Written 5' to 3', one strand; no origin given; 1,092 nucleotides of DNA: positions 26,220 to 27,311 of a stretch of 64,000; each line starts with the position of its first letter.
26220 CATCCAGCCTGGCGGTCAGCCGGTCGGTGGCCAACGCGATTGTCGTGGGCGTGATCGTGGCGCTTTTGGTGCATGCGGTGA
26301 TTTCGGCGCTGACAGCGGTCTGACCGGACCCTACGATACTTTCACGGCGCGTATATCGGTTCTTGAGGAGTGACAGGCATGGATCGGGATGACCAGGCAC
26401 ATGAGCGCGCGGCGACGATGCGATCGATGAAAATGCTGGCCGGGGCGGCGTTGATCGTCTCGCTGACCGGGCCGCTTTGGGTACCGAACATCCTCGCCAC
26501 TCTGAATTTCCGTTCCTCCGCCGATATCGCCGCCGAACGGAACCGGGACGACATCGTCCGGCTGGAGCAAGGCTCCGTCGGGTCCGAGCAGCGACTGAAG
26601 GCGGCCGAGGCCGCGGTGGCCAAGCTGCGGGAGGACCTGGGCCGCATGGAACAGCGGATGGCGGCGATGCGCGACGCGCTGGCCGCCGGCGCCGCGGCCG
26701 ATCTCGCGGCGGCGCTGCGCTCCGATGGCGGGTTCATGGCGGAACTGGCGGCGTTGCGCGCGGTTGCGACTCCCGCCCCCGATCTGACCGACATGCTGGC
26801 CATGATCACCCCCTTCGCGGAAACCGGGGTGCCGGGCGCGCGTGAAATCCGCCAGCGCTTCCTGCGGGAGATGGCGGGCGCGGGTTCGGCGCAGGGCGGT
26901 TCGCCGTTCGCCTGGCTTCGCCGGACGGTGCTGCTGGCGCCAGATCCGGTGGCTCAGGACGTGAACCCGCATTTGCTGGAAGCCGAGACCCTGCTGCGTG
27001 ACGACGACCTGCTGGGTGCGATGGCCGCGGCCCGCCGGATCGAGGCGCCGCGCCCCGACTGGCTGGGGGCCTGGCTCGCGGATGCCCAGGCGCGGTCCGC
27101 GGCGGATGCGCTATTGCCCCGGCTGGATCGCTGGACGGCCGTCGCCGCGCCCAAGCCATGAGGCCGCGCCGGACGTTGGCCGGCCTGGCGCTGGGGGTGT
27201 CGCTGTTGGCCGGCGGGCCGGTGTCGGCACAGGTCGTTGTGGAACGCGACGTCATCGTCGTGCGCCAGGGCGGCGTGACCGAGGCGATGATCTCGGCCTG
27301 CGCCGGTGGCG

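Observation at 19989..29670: Three mitofilin/Mic60-like paralogues within 10 kb, outside the usual heme-biosynthesis locus

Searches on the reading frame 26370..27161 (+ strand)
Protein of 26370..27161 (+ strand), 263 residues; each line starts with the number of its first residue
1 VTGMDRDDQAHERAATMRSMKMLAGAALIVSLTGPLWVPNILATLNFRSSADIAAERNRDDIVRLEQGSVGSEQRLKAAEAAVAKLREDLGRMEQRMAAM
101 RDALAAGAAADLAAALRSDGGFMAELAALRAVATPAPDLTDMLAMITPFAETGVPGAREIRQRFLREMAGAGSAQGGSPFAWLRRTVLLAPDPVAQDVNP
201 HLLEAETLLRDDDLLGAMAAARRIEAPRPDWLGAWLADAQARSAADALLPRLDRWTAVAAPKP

Call 3: search_protein_families(library=pfam, proteins=[window:26370-27161:+], max_evalue=10)
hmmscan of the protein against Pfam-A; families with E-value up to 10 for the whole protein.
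window:26370-27161:+ (263 aa): 1 family
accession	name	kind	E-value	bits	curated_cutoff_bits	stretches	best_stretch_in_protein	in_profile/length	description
PF20882.2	Sos7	-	0.27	11.9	27.3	1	59-99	33-73/75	Kinetochore protein Sos7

Call 4: search_protein_families(library=ncbifam, proteins=[window:26370-27161:+], max_evalue=10)
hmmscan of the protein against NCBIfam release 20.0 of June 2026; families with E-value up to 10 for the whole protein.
window:26370-27161:+ (263 aa): 2 families
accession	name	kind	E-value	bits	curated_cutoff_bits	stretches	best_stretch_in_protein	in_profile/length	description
NF009283.0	PRK12643.1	equivalog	0.047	13.6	421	1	97-147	9-58/209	flagellar basal body rod protein FlgF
TIGR02168.1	SMC_prok_B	equivalog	0.11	10.2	567.35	1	17-105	637-724/1181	chromosome segregation protein SMC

Call 12: find_homologous_proteins(query=window:26370-27161:+)
Query window:26370-27161:+ (263 aa): 18 proteins with E <= 0.001 among 8000 candidates.
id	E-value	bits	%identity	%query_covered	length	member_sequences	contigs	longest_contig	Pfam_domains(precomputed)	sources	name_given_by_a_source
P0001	6.5e-152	522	98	99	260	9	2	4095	-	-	-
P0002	4.0e-111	389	74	98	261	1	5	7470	-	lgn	-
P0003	3.8e-109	382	75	96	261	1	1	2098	-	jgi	jgi:hypothetical protein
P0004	2.3e-103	363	71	97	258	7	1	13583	-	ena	-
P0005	3.8e-103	362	71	97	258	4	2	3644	-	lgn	-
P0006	4.0e-102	359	70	97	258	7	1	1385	-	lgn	-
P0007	4.3e-102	359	70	97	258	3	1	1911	-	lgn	-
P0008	2.1e-93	331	65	98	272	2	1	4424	-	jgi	jgi:uncharacterized coiled-coil protein SlyX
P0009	2.1e-85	304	62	96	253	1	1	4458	-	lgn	-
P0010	6.2e-85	303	62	97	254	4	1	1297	-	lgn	-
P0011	1.7e-82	295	60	97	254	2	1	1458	-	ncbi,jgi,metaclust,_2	metaclust:\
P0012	1.1e-81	292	67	84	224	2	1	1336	-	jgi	jgi:hypothetical protein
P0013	1.2e-80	289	60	95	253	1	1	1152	-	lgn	-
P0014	2.7e-78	281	62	92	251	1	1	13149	-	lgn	-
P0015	1.2e-76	276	60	95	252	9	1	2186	-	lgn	-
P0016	8.2e-69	250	56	95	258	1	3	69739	-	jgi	jgi:ATP phosphoribosyltransferase regulatory subunit HisZ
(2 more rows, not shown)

Call 40: find_encoding_contigs(protein=P0016, flank=10000, max_places=2)
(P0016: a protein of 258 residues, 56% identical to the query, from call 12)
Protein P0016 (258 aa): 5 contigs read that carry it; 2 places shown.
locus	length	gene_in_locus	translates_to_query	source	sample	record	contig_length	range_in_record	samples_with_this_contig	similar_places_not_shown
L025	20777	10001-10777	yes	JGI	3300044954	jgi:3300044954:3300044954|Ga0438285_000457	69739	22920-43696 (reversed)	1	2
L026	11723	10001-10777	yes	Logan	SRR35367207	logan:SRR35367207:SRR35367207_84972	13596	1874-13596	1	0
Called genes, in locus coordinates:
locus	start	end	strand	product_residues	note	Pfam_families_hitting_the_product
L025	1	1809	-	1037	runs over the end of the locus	PF00873:ACR_tran, PF03176:MMPL (weak), PF02355:SecD_SecF_C (faint)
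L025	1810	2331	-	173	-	-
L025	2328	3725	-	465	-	PF25973:BSH_CzcB (faint)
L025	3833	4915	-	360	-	-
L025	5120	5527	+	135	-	PF20134:DUF6524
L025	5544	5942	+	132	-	PF20134:DUF6524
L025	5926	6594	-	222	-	-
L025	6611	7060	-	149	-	-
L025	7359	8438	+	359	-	-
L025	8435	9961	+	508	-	PF00005:ABC_tran, PF13304:AAA_21 (faint), PF02405:MlaE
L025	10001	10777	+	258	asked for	-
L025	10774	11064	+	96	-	-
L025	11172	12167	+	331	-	PF00389:2-Hacid_dh, PF02826:2-Hacid_dh_C, PF03446:NAD_binding_2 (weak)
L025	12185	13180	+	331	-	PF14226:DIOX_N, PF03171:2OG-FeII_Oxy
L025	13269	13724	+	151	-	PF14534:DUF4440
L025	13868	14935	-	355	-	PF00730:HhH-GPD, PF14815:NUDIX_4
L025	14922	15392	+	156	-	PF05258:DciA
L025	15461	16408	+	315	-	PF00135:COesterase, PF20434:BD-FAE, PF07859:Abhydrolase_3, PF00326:Peptidase_S9 (faint), PF01738:DLH (faint)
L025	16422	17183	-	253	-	PF00106:adh_short, PF08659:KR, PF13561:adh_short_C2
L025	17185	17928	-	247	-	PF07722:Peptidase_C26, PF00117:GATase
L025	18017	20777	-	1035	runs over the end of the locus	PF00873:ACR_tran, PF02355:SecD_SecF_C (faint)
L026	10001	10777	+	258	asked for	-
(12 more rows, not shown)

Call 47: predict_structure(alignment_id=A2)
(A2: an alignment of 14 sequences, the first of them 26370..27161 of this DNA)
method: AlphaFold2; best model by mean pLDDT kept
length: 263 residues; sequences in the alignment: 14
mean_pLDDT: 78.5   pTM: 0.53
mean pLDDT of the five models: 78.5, 77.1, 72.4, 59.5, 57.0
residues with pLDDT >= 90: 62; 70-90: 127; 50-70: 55; < 50: 19
segments of 3 or more residues with pLDDT < 50: 36-47, 173-177
pLDDT, mean of each block of 10 residues (from residue 1): 63 70 63 52 51 80 82 85 91 90 88 85 86 85 88 87 87 52 67 63 92 94 86 93 91 78 53
secondary structure, 60 per line:
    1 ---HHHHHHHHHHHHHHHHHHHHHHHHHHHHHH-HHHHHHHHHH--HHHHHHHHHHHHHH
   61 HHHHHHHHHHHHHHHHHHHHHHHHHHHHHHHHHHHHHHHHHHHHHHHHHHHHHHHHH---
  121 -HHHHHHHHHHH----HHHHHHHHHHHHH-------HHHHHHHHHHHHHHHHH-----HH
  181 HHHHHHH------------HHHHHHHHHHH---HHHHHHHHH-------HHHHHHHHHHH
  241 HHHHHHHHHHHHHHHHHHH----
elements in order: H4-33 H35-44 H47-117 H122-132 H137-149 H157-173 H179-187 H200-210 H214-222 H230-259

Call 50: fold_search(model_id=the predicted structure, library=pdb)
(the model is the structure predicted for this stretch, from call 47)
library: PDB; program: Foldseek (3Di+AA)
matches with E <= 10: 247; with E <= 0.001: 0
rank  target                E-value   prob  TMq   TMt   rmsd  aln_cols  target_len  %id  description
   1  9hcu                  9.1e-02  0.35  0.17  0.21  19.7       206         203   12  Crystal structure of human TRF1 TRFH domain in complex with compound 51 (released 2025-11-19)
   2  9hcq                  2.4e-01  0.21  0.17  0.21  19.4       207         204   12  Crystal structure of human TRF1 TRFH domain in complex with compound 47 (released 2025-11-19)
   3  9hfg                  3.7e-01  0.09  0.13  0.16  19.4       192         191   13  Crystal structure of human TRF1 TRFH domain in complex with compound 14 (released 2025-11-26)
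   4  9cpc_3H               4.6e-01  0.33  0.27  0.24  18.0       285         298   13  Atomic model of porcine brain ventricles cilia doublet microtubule (48-nm periodicity) (released 2024-10-23)
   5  9hff                  4.6e-01  0.09  0.12  0.15  20.0       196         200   12  Crystal structure of human TRF1 TRFH domain in complex with compound 11 (released 2025-11-26)
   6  8iyj_S5               4.8e-01  0.11  0.16  0.14  21.8       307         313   10  Cryo-EM structure of the 48-nm repeat doublet microtubule from mouse sperm (released 2023-07-05)
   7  9hfc                  5.7e-01  0.08  0.12  0.15  19.9       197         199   12  Crystal structure of human TRF1 TRFH domain in complex with compound 8 (released 2025-11-26)
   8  1rj1                  6.0e-01  0.20  0.16  0.25  12.9       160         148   14  Crystal Structure of a Cell Wall Invertase Inhibitor from Tobacco (released 2004-02-03)
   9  9hhk                  6.6e-01  0.12  0.15  0.19  19.8       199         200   10  Crystal structure of human TRF1 TRFH domain in complex with compound 2 (released 2025-12-03)
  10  9hfh                  7.0e-01  0.08  0.12  0.16  19.9       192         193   12  Crystal structure of human TRF1 TRFH domain in complex with compound 16 (released 2025-11-26)
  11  9hfb                  9.1e-01  0.06  0.12  0.15  19.4       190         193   13  Crystal structure of human TRF1 TRFH domain in complex with compound 7 (released 2025-11-26)
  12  5zq2_C                1.1e+00  0.12  0.16  0.07  14.9       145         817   12  SidE apo form (released 2018-05-23)
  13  9hf6                  1.1e+00  0.10  0.16  0.21  19.8       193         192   10  Crystal structure of human TRF1 TRFH domain in complex with compound 1 (released 2025-11-26)
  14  8i7o_Cc               1.2e+00  0.20  0.20  0.20  14.1       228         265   14  In situ structure of axonemal doublet microtubules in mouse sperm with 16-nm repeat (released 2023-10-11)
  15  1x8z_A                1.2e+00  0.08  0.14  0.18  15.4       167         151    8  Crystal structure of a pectin methylesterase inhibitor from Arabidopsis thaliana (released 2004-12-28)
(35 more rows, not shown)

Call 54: search_protein_representatives(alignment_id=A5)
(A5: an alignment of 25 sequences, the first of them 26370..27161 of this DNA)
Query: 25 sequences, 261 profile positions. Proteins with E-value up to 0.001 (for the whole library): 3757; up to 1e-10: 592; up to 1e-30: 38. The best 150 are listed.
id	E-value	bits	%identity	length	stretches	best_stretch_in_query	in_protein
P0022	2.4e-100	351.6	-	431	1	1-259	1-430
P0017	3.7e-95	334.6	-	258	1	4-257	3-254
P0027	4.5e-95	334.3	-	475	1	3-259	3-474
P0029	3.2e-94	331.5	-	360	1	1-259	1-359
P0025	2.6e-93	328.5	-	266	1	16-259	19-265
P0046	2.2e-69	250.1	-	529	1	4-257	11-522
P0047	1.3e-67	244.3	-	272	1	15-257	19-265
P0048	3.0e-67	243.1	-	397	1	4-256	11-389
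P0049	1.3e-59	218.1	-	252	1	1-256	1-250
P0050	9.7e-59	215.2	-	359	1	4-256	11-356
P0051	2.1e-57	210.9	-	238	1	17-252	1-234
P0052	6.1e-56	206.0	-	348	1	1-257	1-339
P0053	4.7e-55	203.1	-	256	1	9-259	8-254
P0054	9.7e-54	198.8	-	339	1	1-258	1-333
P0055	3.3e-50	187.2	-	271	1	4-258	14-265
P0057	4.9e-49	183.4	-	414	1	3-257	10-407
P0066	8.4e-41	156.4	-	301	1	18-257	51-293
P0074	1.5e-33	132.6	-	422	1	4-257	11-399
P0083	6.1e-27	111.0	-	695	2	39-249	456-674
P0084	4.6e-25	104.8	-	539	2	63-253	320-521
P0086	7.8e-24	100.8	-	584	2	52-254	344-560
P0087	2.2e-23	99.3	-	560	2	38-253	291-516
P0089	8.0e-22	94.2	-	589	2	47-253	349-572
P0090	1.3e-21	93.5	-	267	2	49-245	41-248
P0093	1.2e-20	90.4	-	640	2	48-245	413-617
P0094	1.3e-20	90.2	-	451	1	56-248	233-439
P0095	2.5e-20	89.3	-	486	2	57-245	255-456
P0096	5.3e-20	88.2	-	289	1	21-249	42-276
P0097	6.8e-20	87.9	-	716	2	63-255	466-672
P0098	8.0e-20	87.6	-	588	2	48-252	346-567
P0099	8.1e-20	87.6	-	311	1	23-253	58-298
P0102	1.3e-19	87.0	-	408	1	64-246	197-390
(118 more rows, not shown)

Call 55: search_protein_families(library=pfam, proteins=[P0083, P0084, P0086, P0087, P0089, P0093, P0094, P0095, P0097, P0098], max_evalue=0.01)
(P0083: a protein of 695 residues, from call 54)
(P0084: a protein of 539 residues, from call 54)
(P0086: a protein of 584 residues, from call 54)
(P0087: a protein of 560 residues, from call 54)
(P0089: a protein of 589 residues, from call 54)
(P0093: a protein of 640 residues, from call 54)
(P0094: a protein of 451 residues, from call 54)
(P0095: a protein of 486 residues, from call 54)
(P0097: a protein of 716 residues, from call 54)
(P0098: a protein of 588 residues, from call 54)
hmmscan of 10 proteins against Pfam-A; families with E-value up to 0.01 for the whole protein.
P0083 (695 aa): 1 family
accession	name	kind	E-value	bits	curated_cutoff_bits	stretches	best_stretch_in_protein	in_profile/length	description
PF09731.14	Mitofilin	-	3.3e-16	59.8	27.4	1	506-676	431-609/614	Mitochondrial inner membrane protein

P0084 (539 aa): 5 families
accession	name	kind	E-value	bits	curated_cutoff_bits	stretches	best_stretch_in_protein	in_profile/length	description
PF09731.14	Mitofilin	-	4.5e-20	72.6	27.4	1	329-517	415-607/614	Mitochondrial inner membrane protein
PF05531.17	NPV_P10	-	2.7e-05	25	29.8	1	303-349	13-59/75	Nucleopolyhedrovirus P10 protein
PF15188.11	CCDC-167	-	0.0016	19.1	27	1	298-350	8-60/84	Coiled-coil domain-containing protein 167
PF14662.11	KASH_CCD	-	0.0038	17.7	43.3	1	299-352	10-63/191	Coiled-coil region of CCDC155 or KASH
PF10046.14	BLOC1_2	-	0.0068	17.2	33.4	0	201-244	32-75/96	Biogenesis of lysosome-related organelles complex-1 subunit 2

P0086 (584 aa): 5 families
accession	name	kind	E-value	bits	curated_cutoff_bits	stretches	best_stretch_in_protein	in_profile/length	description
PF09731.14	Mitofilin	-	6.5e-14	52.2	27.4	1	352-554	396-606/614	Mitochondrial inner membrane protein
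PF07889.17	DUF1664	-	3.4e-05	24.3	34.6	1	315-384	49-122/124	Protein of unknown function (DUF1664)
PF19310.4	TOP_N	-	0.0031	17.7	27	0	313-395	9-90/123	Neurolysin/Thimet oligopeptidase, N-terminal domain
PF15943.11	YdaS_toxin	-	0.004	17.4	30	0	26-66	2-43/65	Bacterial toxin YdaS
PF23432.1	DUF7118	-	0.0079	15.8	27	0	318-379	116-178/357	Domain of unknown function (DUF7118)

P0087 (560 aa): 9 families
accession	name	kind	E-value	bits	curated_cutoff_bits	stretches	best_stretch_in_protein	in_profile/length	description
PF09731.14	Mitofilin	-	6.4e-28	98.5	27.4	1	317-505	400-600/614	Mitochondrial inner membrane protein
PF06825.17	HSBP1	-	3.3e-06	27.3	28.6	0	249-268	27-46/51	Heat shock factor binding protein 1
PF05531.17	NPV_P10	-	0.00011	23.1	29.8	0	199-237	17-56/75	Nucleopolyhedrovirus P10 protein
PF16326.10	ABC_tran_CTD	-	0.00042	20.9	32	0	221-264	13-56/69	ABC transporter C-terminal domain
PF04513.17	Baculo_PEP_C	-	0.0031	18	38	1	252-346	34-117/140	Baculovirus polyhedron envelope protein, PEP, C terminus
PF06008.19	Laminin_I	-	0.0057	16.8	34.6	1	280-355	13-86/259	Laminin Domain I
PF05622.17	HOOK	-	0.0058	15.9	35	0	298-387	282-375/514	HOOK protein coiled-coil region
PF07889.17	DUF1664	-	0.0063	17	34.6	0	275-345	44-118/124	Protein of unknown function (DUF1664)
PF05557.18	MAD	-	0.0077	15.1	30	0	224-346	416-529/661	Mitotic checkpoint protein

P0089 (589 aa): 3 families
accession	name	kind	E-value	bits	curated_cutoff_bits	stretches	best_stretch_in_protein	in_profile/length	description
PF09731.14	Mitofilin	-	7.1e-22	78.5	27.4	1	383-569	411-608/614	Mitochondrial inner membrane protein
PF07426.16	Dynactin_p22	-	4.8e-05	23.7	25.2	1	328-427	2-100/168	Dynactin subunit p22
PF16526.10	CLZ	-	0.0075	17.1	26.7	0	303-367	11-71/71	C-terminal leucine zipper domain of cyclic nucleotide-gated channels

P0093 (640 aa): 5 families
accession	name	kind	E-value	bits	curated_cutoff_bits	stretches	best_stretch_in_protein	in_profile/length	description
PF09731.14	Mitofilin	-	8.3e-26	91.5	27.4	1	453-627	431-613/614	Mitochondrial inner membrane protein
PF16740.10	SKA2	-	0.0018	18.5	30.1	0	290-385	1-92/110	Spindle and kinetochore-associated protein 2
PF02403.27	Seryl_tRNA_N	-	0.0031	18.2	28.2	0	417-486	24-93/108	Seryl-tRNA synthetase N-terminal domain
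PF20667.3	Sec10_N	-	0.0045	17.5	27.4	0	311-375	23-82/118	Exocyst complex component Sec10, N-terminal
PF16326.10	ABC_tran_CTD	-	0.0087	16.7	32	0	337-384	8-55/69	ABC transporter C-terminal domain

P0094 (451 aa): 3 families
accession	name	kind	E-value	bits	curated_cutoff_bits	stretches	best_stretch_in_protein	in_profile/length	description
PF09731.14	Mitofilin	-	1.5e-13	51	27.4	1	283-442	444-609/614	Mitochondrial inner membrane protein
PF15943.11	YdaS_toxin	-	0.0034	17.6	30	1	21-62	2-44/65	Bacterial toxin YdaS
PF14549.12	P22_Cro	-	0.0068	16.6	30.2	0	22-60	4-40/60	DNA-binding transcriptional regulator Cro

P0095 (486 aa): 5 families
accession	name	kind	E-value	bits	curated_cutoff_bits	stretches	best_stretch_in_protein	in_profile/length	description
PF09731.14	Mitofilin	-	6.1e-16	58.9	27.4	1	282-466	420-613/614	Mitochondrial inner membrane protein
PF16326.10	ABC_tran_CTD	-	0.00033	21.3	32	0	221-263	12-56/69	ABC transporter C-terminal domain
PF04912.19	Dynamitin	-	0.0015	18.4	31.8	1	150-262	221-335/396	Dynamitin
PF23991.1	DUF7310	-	0.0021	18.9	40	1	158-216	1-59/83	Coiled-coil region of unknown function (DUF7310)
PF07889.17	DUF1664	-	0.0078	16.7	34.6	0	156-214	62-121/124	Protein of unknown function (DUF1664)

P0097 (716 aa): 4 families
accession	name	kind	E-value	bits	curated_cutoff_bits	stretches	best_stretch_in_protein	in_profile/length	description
PF09731.14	Mitofilin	-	1.6e-15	57.6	27.4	1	467-671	401-612/614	Mitochondrial inner membrane protein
PF05531.17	NPV_P10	-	0.00068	20.5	29.8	0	446-496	14-64/75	Nucleopolyhedrovirus P10 protein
PF07889.17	DUF1664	-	0.003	18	34.6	0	303-352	68-117/124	Protein of unknown function (DUF1664)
PF06009.19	Laminin_II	-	0.0059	17.1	33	0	303-396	12-96/138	Laminin Domain II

P0098 (588 aa): 4 families
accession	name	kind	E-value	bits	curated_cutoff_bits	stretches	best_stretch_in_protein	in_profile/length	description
PF09731.14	Mitofilin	-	4.7e-18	65.9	27.4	1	376-567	408-610/614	Mitochondrial inner membrane protein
PF07426.16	Dynactin_p22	-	6.2e-05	23.3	25.2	1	326-450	2-128/168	Dynactin subunit p22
PF23991.1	DUF7310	-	0.00013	22.8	40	0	332-405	4-80/83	Coiled-coil region of unknown function (DUF7310)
PF16326.10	ABC_tran_CTD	-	0.00014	22.5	32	0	322-366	13-59/69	ABC transporter C-terminal domain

Call 56: search_protein_families(library=pfam, proteins=[P0046, P0048, P0052, P0057, P0066, P0074, P0090, P0096, P0099, P0102], max_evalue=0.01)
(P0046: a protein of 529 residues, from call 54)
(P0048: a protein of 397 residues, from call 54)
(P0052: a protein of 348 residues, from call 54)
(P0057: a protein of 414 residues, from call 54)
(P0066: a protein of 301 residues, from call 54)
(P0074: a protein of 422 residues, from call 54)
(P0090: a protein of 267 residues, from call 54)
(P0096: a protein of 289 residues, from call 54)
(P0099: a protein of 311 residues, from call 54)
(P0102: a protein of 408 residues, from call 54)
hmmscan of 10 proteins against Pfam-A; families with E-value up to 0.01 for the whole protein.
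P0046 (529 aa): 2 families
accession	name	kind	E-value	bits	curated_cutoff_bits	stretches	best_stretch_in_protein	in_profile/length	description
PF02095.21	Extensin_1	-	1.1e-11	45.2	105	1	137-263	13-137/171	Extensin-like protein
PF02321.23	OEP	-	0.0025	18.1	22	1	268-363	37-138/187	Outer membrane efflux protein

P0048 (397 aa): 0 families

P0052 (348 aa): 0 families

P0057 (414 aa): 0 families

P0066 (301 aa): 1 family
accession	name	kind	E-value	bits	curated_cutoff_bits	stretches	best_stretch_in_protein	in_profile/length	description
PF00430.23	ATP-synt_B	-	0.0024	18.4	28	1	55-135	8-86/132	ATP synthase B/B' CF(0)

P0074 (422 aa): 1 family
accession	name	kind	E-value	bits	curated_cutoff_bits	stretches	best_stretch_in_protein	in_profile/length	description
PF09731.14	Mitofilin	-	0.00025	20.5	27.4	0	350-390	566-606/614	Mitochondrial inner membrane protein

P0090 (267 aa): 5 families
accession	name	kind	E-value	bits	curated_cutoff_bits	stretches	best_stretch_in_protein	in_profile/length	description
PF09731.14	Mitofilin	-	5.1e-23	82.3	27.4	1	71-258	419-613/614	Mitochondrial inner membrane protein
PF20169.3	DUF6537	-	0.00063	20.1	27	0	53-96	157-200/203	Family of unknown function (DUF6537)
PF10473.14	CENP-F_leu_zip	-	0.0026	18.2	34.5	1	1-86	22-103/140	Leucine-rich repeats of kinetochore protein Cenp-F/LEK1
PF05377.16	FlaC_arch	-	0.0032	18.3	27.8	0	51-80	9-38/55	Flagella accessory protein C (FlaC)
PF06005.17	ZapB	-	0.0098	16.8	31.5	0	35-82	20-65/71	Cell division protein ZapB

P0096 (289 aa): 1 family
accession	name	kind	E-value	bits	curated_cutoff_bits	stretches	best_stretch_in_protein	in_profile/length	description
PF09731.14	Mitofilin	-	5.5e-07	29.3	27.4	1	86-246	411-577/614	Mitochondrial inner membrane protein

P0099 (311 aa): 1 family
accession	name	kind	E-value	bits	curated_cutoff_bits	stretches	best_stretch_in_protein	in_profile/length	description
PF09731.14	Mitofilin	-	6.4e-08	32.4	27.4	1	113-298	421-611/614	Mitochondrial inner membrane protein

P0102 (408 aa): 4 families
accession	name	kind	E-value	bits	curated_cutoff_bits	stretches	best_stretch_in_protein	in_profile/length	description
PF09731.14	Mitofilin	-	1.3e-19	71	27.4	1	209-399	412-613/614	Mitochondrial inner membrane protein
PF20994.3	CENPU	-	0.0018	18.4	27.8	1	110-222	80-189/200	CENPU protein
PF11083.13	Relaxase_C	-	0.0061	17.2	30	0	155-217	36-95/125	C-terminal helical hairpin domain from relaxase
PF14197.11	Cep57_CLD_2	-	0.008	16.7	27.1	0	89-143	7-59/67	Centrosome localisation domain of PPC89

Call 80: search_solved_structures(query=A5, max_evalue=10, show_alignments=0)
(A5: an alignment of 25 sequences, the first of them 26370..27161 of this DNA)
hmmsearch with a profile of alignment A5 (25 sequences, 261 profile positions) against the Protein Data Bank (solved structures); distinct sequences matched with E-value up to 10: 15.
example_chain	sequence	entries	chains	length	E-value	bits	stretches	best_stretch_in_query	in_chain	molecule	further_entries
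4lin_A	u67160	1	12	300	0.0024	20.5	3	48-108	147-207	Tail needle protein gp26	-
4c7n_B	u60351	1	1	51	0.27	13.8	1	57-104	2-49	SYNTHETIC ALPHA-HELIX, IM10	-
4zxq_A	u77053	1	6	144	0.32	13.5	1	53-103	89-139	Tail needle protein gp26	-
2zdi_C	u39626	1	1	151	0.5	12.9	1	57-100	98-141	Prefoldin subunit alpha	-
2xzr_A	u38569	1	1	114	0.96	12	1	46-97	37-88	IMMUNOGLOBULIN-BINDING PROTEIN EIBD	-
6gsn_p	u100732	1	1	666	1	11.9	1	173-235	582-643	Eukaryotic translation initiation factor 3 subunit B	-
7x5d_A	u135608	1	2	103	1.1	11.8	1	48-102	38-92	Lamin-A/C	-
2poh_A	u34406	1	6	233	1.1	11.7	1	53-110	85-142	Head completion protein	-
4uer_b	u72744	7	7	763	1.2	11.6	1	173-235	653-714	EIF3B | Eukaryotic translation initiation factor 3 subunit B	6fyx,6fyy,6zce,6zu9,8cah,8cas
4zkp_A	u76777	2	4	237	1.2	11.6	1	53-109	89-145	Tail needle protein gp26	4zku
3c9i_A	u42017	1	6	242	1.3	11.6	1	53-110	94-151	Tail needle protein gp26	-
4zry_B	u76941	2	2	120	3.8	10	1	44-98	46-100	Keratin, type II cytoskeletal 1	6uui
2fic_A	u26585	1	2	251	4.6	9.7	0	69-143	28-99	Myc box-dependent-interacting protein 1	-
6yel_A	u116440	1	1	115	5.3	9.5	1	52-101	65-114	Stromal interaction molecule 1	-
8ek4_A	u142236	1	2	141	5.4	9.5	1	45-104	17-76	Ice-binding protein TIP-99a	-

Call 84: search_protein_families(library=pfam, proteins=[L025:10774-11064:+], max_evalue=10)
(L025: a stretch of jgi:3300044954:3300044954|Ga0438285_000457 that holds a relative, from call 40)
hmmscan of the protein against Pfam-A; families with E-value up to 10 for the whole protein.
L025:10774-11064:+ (96 aa): 1 family
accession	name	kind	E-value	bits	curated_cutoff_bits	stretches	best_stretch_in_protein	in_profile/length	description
PF23494.1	bPH_10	-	5.5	6.8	27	1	5-51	31-76/151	YqeB-like bacterial PH domain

Call 86: find_encoding_contigs(protein=P0046, flank=8000, max_places=1)
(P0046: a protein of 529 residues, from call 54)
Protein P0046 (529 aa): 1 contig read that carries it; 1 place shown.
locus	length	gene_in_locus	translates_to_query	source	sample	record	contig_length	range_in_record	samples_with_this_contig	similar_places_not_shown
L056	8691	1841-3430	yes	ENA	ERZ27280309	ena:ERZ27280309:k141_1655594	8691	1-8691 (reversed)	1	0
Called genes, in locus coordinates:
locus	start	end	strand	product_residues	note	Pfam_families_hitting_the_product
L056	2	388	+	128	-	?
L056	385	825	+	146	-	-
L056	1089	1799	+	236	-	PF01656:CbiA, PF02374:ArsA_ATPase (weak), PF07015:VirC1, PF09140:MipZ, PF13614:AAA_31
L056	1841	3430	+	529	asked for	PF02095:Extensin_1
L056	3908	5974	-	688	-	PF09834:DUF2061 (faint)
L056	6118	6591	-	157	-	PF01243:PNPOx_N, PF12900:Pyridox_ox_2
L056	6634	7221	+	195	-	PF00775:Dioxygenase_C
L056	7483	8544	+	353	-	PF01758:SBF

Call 87: find_encoding_contigs(protein=P0049, flank=8000, max_places=1)
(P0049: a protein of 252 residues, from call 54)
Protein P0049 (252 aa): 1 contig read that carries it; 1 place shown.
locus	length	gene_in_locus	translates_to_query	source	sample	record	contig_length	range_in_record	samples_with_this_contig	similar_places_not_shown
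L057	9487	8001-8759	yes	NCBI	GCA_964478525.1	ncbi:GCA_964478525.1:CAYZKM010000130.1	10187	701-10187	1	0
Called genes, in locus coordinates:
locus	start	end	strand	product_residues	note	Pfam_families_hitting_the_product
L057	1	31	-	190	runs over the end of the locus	-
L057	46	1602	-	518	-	-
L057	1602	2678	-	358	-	-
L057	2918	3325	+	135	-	PF20134:DUF6524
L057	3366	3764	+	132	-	PF20134:DUF6524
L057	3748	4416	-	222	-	-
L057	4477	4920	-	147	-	-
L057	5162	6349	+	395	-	-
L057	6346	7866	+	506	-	PF00005:ABC_tran, PF13304:AAA_21 (faint), PF02405:MlaE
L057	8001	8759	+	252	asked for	-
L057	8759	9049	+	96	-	-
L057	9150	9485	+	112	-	?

Call 88: find_encoding_contigs(protein=P0057, flank=8000, max_places=1)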
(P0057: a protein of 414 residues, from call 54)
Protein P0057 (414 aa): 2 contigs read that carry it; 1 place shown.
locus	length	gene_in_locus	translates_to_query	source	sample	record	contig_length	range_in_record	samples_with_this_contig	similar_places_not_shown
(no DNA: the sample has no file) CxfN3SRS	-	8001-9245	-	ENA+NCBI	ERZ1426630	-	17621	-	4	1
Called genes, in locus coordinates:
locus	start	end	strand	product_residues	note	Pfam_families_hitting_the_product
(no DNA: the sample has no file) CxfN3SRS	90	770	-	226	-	-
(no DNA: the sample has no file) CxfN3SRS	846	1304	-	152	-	-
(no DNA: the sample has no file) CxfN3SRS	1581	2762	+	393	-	PF13432:TPR_16 (weak), PF14559:TPR_19 (weak)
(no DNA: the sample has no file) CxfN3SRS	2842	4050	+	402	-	-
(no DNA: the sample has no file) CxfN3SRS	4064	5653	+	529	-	PF00005:ABC_tran, PF02405:MlaE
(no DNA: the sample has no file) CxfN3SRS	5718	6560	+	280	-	-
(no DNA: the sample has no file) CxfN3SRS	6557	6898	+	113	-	-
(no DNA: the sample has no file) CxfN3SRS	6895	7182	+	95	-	-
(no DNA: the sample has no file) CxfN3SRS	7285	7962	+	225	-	PF01656:CbiA, PF02374:ArsA_ATPase (faint), PF07015:VirC1 (weak), PF09140:MipZ (faint), PF13614:AAA_31 (weak)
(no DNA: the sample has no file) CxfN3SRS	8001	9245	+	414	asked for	-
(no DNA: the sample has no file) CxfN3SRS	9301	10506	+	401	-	-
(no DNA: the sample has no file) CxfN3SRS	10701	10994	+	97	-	-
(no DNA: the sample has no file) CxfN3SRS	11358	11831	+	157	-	-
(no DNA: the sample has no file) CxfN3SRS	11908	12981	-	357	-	-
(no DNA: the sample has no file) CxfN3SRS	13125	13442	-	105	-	-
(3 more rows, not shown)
